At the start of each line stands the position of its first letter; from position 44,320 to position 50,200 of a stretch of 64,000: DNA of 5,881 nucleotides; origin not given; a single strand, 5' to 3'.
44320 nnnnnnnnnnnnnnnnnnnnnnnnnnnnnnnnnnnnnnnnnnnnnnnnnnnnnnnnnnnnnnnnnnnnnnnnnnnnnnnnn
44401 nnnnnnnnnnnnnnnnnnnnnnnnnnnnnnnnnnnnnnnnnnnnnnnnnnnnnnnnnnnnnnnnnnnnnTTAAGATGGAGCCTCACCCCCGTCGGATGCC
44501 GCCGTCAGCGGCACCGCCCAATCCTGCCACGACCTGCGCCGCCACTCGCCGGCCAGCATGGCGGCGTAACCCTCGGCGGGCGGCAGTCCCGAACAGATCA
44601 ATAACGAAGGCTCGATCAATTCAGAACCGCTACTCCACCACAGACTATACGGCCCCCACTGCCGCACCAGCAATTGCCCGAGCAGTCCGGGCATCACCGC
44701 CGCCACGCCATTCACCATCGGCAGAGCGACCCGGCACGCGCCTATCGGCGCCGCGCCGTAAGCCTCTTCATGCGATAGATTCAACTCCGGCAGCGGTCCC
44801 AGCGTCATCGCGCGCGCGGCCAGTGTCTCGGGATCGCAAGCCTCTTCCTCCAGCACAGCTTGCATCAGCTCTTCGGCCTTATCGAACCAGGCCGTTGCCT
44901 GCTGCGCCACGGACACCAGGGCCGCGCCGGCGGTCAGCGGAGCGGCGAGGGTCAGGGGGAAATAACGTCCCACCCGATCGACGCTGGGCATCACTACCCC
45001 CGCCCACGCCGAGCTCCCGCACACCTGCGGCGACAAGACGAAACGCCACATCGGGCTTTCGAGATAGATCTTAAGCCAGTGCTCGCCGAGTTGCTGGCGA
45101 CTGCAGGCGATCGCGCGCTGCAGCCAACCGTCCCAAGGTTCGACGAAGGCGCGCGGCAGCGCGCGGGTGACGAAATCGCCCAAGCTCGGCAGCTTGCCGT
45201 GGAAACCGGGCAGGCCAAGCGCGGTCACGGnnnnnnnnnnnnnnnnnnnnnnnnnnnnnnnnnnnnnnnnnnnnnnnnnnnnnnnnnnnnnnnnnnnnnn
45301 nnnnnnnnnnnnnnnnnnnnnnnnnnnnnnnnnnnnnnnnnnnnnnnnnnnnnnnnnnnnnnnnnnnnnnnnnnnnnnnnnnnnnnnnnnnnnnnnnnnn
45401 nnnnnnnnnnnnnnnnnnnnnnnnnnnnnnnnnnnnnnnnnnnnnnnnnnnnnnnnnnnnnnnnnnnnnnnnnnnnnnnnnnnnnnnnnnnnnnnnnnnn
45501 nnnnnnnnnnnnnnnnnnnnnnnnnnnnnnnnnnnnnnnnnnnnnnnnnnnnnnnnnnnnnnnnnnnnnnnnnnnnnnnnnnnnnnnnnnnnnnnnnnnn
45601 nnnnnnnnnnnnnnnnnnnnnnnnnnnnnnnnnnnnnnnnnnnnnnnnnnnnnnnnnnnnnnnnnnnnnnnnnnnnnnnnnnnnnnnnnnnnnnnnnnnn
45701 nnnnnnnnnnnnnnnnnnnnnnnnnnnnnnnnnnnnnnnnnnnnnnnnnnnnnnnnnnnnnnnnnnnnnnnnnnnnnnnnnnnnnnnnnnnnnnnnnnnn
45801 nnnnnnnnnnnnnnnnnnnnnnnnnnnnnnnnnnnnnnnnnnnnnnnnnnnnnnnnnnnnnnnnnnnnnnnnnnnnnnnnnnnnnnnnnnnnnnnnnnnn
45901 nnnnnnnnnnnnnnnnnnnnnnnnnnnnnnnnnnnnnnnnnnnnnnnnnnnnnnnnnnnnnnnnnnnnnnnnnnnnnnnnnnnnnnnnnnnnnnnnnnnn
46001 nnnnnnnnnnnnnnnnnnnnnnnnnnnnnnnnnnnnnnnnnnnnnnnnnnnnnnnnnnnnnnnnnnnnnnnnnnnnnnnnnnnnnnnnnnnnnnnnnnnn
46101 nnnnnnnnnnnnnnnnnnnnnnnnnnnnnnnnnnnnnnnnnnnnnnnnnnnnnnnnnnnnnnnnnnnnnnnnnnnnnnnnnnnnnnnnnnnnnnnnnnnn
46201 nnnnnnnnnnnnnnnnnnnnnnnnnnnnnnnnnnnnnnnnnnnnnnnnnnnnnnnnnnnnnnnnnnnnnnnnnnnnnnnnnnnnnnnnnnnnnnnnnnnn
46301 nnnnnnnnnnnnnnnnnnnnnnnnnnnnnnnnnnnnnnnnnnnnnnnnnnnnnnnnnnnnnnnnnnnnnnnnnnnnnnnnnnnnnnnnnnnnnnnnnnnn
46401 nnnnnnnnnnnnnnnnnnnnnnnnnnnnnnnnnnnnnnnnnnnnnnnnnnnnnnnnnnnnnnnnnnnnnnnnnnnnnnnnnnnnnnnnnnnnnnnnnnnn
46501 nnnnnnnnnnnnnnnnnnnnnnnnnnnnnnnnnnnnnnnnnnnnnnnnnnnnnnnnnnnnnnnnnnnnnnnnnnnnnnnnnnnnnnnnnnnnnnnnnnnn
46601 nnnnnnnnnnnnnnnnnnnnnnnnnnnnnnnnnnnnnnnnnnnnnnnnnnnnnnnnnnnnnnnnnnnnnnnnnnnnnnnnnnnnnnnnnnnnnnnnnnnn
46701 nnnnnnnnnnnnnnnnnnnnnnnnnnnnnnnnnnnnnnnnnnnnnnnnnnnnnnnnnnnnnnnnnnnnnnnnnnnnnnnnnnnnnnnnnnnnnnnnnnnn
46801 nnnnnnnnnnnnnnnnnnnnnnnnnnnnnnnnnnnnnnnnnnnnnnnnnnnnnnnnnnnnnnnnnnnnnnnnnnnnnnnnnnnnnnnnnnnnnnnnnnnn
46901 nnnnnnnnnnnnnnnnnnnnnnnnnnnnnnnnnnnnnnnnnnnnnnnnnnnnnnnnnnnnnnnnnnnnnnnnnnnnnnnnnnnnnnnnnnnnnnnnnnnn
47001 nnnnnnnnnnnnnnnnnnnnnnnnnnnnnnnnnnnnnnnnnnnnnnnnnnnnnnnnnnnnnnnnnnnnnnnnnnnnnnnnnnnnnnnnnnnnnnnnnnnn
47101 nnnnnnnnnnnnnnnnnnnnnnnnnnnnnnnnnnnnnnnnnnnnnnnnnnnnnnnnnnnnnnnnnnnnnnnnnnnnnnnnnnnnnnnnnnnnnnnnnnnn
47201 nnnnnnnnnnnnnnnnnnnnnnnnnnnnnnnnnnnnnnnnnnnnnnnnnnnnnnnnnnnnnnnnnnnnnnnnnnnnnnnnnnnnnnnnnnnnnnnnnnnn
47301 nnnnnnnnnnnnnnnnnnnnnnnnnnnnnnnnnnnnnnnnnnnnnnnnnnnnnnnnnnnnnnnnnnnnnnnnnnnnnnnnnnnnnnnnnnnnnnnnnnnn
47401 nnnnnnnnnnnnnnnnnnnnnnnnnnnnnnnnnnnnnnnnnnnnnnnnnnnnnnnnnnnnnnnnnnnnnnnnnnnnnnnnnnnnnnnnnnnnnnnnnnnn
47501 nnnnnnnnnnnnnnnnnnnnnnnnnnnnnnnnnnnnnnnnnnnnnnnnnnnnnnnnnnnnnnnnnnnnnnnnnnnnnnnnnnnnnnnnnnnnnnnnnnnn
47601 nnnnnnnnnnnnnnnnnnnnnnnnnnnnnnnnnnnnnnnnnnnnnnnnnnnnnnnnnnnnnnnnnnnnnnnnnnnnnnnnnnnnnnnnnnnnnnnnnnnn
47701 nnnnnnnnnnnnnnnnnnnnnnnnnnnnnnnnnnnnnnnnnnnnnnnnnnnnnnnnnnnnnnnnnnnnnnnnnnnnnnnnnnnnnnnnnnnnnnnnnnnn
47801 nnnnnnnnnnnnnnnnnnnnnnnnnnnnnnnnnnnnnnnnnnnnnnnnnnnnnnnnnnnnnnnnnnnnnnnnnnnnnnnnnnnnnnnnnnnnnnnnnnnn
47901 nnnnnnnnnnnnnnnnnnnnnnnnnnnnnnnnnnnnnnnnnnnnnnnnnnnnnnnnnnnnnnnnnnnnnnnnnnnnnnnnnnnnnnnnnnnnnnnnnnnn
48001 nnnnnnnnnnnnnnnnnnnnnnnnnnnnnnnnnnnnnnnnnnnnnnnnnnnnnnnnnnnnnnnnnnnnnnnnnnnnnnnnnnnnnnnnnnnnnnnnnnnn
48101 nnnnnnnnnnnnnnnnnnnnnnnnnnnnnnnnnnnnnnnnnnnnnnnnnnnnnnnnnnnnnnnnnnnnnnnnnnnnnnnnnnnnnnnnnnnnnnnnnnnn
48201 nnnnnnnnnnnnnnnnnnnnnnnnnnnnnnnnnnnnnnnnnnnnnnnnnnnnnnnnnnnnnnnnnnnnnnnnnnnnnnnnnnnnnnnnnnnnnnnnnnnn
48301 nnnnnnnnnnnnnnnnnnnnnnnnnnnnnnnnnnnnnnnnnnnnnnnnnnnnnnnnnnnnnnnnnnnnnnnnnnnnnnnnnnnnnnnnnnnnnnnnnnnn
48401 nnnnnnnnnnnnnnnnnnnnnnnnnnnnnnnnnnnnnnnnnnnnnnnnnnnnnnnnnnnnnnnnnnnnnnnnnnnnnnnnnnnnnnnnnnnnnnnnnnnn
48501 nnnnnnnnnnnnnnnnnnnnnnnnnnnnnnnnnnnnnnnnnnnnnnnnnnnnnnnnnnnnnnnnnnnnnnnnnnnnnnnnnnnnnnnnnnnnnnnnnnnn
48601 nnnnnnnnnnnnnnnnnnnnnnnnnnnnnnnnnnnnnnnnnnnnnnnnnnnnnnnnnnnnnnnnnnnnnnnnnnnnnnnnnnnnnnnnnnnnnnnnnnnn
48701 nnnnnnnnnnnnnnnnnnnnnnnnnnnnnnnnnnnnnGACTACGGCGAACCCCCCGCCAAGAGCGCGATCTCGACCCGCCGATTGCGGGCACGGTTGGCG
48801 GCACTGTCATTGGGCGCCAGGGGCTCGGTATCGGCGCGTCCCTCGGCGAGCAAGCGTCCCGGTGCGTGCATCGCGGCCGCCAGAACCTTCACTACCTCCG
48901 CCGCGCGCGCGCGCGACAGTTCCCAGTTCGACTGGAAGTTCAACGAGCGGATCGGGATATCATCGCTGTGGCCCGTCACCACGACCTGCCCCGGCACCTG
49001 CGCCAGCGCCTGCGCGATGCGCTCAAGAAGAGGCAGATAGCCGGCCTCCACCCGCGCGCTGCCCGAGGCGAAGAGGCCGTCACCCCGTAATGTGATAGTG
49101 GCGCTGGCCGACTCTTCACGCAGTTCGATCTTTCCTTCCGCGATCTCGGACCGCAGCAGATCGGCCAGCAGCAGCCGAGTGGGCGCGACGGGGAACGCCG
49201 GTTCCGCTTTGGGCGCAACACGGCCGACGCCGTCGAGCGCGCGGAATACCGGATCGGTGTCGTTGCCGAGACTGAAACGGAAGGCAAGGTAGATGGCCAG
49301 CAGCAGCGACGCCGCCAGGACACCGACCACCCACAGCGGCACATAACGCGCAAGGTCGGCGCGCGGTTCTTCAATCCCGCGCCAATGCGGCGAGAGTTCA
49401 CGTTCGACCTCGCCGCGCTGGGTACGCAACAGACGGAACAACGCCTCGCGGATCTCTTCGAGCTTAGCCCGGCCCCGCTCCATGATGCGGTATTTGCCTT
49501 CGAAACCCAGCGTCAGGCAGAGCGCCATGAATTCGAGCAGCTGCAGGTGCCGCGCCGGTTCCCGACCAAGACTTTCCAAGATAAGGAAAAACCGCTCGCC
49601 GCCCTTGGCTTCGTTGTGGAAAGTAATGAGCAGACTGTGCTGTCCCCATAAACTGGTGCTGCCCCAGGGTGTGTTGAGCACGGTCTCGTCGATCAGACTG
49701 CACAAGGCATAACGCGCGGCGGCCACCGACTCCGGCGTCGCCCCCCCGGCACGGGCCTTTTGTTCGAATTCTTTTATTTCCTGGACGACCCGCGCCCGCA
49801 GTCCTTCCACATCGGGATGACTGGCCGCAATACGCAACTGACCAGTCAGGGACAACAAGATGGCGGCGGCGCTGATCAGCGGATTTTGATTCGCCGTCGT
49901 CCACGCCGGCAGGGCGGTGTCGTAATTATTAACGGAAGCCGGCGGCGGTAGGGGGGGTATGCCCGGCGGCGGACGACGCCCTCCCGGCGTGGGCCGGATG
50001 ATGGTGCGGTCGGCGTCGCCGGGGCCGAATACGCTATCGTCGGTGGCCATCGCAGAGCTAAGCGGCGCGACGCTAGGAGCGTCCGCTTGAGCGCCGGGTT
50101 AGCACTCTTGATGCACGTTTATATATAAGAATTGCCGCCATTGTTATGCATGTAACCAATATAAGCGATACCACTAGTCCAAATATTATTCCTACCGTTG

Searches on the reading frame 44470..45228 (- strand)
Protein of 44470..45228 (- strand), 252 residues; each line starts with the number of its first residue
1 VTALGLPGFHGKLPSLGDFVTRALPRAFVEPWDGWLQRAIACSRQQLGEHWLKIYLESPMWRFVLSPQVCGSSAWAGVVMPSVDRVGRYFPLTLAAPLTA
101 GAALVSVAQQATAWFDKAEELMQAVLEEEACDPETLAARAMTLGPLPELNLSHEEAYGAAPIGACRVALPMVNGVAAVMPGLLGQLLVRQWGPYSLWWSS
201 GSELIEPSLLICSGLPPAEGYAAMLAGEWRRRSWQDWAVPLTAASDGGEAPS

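Call 38: search_protein_families(library=pfam, proteins=[window:44470-45228:-], max_evalue=0.001)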
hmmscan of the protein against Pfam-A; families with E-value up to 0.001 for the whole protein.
window:44470-45228:- (252 aa): 1 family
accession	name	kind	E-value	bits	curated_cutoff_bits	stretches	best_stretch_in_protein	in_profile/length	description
PF09867.14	TagF_N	-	9.8e-48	162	27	1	8-139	1-131/135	TagF N-terminal domain, Type VI secretion system-associated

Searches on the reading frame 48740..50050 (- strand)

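Call 38: search_protein_families(library=pfam, proteins=[window:48740-50050:-], max_evalue=0.001)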
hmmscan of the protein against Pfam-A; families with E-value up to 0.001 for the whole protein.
window:48740-50050:- (436 aa): 2 families
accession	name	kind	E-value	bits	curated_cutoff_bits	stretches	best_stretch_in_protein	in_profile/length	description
PF09850.14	DotU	-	2.1e-72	243.5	27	1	57-259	1-204/205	Type VI secretion system protein DotU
PF00691.25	OmpA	-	4.5e-13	49.8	27.2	1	326-424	1-98/98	OmpA family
